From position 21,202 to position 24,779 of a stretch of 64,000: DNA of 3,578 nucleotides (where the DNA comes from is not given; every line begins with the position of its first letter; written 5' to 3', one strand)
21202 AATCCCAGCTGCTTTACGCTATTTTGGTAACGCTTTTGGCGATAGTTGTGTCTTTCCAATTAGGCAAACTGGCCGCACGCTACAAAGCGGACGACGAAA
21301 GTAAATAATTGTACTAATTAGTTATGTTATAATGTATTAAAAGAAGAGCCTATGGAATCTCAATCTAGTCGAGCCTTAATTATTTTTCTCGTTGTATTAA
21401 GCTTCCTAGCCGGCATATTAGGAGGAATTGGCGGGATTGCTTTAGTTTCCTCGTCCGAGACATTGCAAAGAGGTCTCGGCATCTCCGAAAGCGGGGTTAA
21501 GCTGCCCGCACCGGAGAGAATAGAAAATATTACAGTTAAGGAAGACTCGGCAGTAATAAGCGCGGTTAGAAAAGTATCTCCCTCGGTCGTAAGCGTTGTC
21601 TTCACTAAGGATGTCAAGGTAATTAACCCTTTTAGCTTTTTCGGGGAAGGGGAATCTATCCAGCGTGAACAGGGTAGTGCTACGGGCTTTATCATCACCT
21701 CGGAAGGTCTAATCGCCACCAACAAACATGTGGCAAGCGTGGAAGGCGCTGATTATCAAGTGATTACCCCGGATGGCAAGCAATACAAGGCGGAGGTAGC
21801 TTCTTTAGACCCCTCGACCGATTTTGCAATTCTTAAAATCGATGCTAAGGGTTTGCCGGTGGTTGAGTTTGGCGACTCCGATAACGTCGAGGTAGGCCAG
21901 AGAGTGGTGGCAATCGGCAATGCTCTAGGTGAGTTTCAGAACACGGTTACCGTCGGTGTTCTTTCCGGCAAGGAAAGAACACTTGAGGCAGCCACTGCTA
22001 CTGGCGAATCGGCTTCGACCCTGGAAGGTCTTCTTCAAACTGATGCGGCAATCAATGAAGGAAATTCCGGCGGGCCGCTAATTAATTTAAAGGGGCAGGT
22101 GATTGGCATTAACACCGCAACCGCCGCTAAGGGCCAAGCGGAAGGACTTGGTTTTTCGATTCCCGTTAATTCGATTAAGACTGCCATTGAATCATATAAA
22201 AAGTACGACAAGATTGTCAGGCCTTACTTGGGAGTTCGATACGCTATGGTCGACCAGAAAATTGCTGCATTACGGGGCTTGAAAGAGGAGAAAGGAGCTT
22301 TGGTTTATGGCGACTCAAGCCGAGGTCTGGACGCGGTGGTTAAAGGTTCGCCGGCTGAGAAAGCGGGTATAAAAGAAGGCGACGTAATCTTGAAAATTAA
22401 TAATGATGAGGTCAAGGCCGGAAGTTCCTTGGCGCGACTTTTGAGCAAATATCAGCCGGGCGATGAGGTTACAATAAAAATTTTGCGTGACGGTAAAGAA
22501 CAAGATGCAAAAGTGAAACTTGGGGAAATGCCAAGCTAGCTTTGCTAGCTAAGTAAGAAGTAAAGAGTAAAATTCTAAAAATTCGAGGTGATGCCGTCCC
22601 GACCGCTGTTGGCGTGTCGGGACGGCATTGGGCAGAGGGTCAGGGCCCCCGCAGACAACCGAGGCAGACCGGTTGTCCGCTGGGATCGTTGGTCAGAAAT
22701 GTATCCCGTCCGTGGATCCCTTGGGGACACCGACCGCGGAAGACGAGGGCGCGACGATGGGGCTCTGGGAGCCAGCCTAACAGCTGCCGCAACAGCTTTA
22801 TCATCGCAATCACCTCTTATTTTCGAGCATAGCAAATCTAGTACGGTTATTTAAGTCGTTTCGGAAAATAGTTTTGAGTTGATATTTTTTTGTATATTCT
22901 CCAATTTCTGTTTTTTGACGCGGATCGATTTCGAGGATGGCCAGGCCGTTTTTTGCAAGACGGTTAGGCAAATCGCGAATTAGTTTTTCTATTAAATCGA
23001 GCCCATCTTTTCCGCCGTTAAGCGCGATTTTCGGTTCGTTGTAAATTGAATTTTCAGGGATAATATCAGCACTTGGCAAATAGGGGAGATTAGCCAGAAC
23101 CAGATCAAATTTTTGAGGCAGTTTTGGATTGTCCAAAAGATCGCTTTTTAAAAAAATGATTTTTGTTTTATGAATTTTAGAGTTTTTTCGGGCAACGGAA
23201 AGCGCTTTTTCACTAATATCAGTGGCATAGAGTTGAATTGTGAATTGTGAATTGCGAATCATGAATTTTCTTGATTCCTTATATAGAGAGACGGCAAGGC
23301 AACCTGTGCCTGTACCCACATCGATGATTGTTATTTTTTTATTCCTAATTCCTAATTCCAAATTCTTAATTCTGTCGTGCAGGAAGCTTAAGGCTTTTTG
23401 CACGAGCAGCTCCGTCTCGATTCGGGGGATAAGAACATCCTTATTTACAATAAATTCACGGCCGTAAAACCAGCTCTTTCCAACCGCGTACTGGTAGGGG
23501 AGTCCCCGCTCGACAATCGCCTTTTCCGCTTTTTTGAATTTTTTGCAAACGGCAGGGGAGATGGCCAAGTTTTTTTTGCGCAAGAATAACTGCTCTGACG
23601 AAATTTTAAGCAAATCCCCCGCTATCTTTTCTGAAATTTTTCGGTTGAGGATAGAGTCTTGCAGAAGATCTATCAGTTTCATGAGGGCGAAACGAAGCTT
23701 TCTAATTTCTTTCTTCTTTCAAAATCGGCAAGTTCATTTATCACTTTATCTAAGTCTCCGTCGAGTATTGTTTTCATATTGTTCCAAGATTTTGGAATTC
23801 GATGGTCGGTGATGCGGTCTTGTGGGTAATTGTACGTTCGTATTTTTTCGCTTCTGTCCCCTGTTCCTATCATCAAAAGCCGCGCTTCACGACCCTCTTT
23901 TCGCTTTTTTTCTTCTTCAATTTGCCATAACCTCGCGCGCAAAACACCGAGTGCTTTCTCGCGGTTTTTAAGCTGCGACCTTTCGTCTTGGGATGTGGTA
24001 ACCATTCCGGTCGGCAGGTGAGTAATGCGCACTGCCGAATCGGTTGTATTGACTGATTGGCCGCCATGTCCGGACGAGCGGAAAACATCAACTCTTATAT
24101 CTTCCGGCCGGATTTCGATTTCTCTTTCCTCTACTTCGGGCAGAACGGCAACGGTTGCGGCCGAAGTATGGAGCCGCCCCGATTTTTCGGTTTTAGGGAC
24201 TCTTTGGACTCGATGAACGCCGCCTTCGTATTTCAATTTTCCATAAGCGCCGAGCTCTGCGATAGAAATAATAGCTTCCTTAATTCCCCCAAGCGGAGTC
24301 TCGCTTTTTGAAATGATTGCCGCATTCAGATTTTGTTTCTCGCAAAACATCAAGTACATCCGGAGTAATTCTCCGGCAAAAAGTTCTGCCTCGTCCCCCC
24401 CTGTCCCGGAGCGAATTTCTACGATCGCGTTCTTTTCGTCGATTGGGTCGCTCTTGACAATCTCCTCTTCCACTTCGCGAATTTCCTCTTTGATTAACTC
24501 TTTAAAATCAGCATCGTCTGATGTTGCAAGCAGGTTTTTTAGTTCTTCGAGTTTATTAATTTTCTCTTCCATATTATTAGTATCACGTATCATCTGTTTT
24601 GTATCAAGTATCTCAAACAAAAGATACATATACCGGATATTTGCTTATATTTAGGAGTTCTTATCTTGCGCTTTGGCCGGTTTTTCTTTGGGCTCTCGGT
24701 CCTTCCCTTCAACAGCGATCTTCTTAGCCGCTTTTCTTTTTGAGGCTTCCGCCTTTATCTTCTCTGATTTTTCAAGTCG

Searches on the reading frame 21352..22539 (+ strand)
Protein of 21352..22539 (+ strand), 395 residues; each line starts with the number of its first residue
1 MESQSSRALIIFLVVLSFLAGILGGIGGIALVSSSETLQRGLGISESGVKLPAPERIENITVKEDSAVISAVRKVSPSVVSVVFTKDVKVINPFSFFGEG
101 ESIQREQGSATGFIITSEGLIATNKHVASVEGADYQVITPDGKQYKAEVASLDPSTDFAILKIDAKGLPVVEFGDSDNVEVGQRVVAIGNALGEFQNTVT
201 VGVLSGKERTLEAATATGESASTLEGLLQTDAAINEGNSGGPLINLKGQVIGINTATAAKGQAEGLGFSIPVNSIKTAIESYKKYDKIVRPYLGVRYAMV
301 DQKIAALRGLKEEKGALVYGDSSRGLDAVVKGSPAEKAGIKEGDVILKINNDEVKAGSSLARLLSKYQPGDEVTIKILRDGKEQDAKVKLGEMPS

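Call 33: search_protein_families(library=pfam, proteins=[window:21352-22539:+], max_evalue=0.00001)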
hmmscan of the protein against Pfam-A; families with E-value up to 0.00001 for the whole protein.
window:21352-22539:+ (395 aa): 5 families
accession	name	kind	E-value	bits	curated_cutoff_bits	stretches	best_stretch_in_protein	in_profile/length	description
PF13365.12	Trypsin_2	-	3.2e-32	112.7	27.6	1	110-253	1-144/144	Trypsin-like peptidase domain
PF00089.32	Trypsin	-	1.2e-18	68.1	20.6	1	103-279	18-220/220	Trypsin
PF13180.12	PDZ_2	-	1.3e-17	64.3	27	1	291-390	1-80/80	PDZ domain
PF17820.7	PDZ_6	-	8.4e-12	45.1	27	1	328-379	4-54/54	PDZ domain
PF00595.29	PDZ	-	2.3e-07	31.5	23.2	1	328-377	31-80/81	PDZ domain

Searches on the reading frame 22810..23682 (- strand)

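Call 62: search_protein_families(library=pfam, proteins=[window:22810-23682:-], max_evalue=0.001)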
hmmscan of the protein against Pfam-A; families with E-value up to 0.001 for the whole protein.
window:22810-23682:- (290 aa): 9 families
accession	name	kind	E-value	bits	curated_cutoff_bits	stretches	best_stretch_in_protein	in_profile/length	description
PF13847.12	Methyltransf_31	-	1.1e-10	41.8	27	1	114-205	2-85/145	Methyltransferase domain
PF05175.20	MTS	-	2.7e-09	37.3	23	1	115-201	31-108/170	Methyltransferase small domain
PF13649.12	Methyltransf_25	-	1.3e-08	35.9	27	1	119-206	1-81/97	Methyltransferase domain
PF06325.19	PrmA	-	8.1e-07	29.3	22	1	107-199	154-234/296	Ribosomal protein L11 methyltransferase (PrmA)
PF08241.18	Methyltransf_11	-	3.8e-05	24.7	21.2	1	121-198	2-67/95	Methyltransferase domain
PF02384.22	N6_Mtase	-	4.7e-05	23.3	20.4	1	116-204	47-138/311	N-6 DNA Methylase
PF01739.24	CheR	-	4.7e-05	23.3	27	0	97-166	11-82/195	CheR methyltransferase, SAM binding domain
PF08242.18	Methyltransf_12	-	0.00043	21.4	30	0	120-198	1-72/98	Methyltransferase domain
PF13679.12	Methyltransf_32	-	0.00075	19.9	27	0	94-169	6-74/143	Methyltransferase domain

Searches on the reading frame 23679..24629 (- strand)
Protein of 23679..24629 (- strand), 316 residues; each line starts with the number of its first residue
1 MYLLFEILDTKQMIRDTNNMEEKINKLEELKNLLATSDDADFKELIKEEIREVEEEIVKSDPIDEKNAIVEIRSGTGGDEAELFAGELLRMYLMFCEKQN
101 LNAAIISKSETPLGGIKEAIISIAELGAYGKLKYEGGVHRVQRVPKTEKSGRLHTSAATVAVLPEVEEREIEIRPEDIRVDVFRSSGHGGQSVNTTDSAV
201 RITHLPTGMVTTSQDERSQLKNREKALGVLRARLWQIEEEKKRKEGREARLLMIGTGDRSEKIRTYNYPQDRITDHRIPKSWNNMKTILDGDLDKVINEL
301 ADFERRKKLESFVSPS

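Call 62: search_protein_families(library=pfam, proteins=[window:23679-24629:-], max_evalue=0.001)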
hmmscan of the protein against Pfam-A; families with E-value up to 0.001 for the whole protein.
window:23679-24629:- (316 aa): 2 families
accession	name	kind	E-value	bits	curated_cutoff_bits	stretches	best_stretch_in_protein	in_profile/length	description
PF03462.23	PCRF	-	1.9e-50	171.8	24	1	9-160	33-194/194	PCRF domain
PF00472.26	RF-1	-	1.8e-40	137.9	35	1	168-277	2-116/116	RF-1 domain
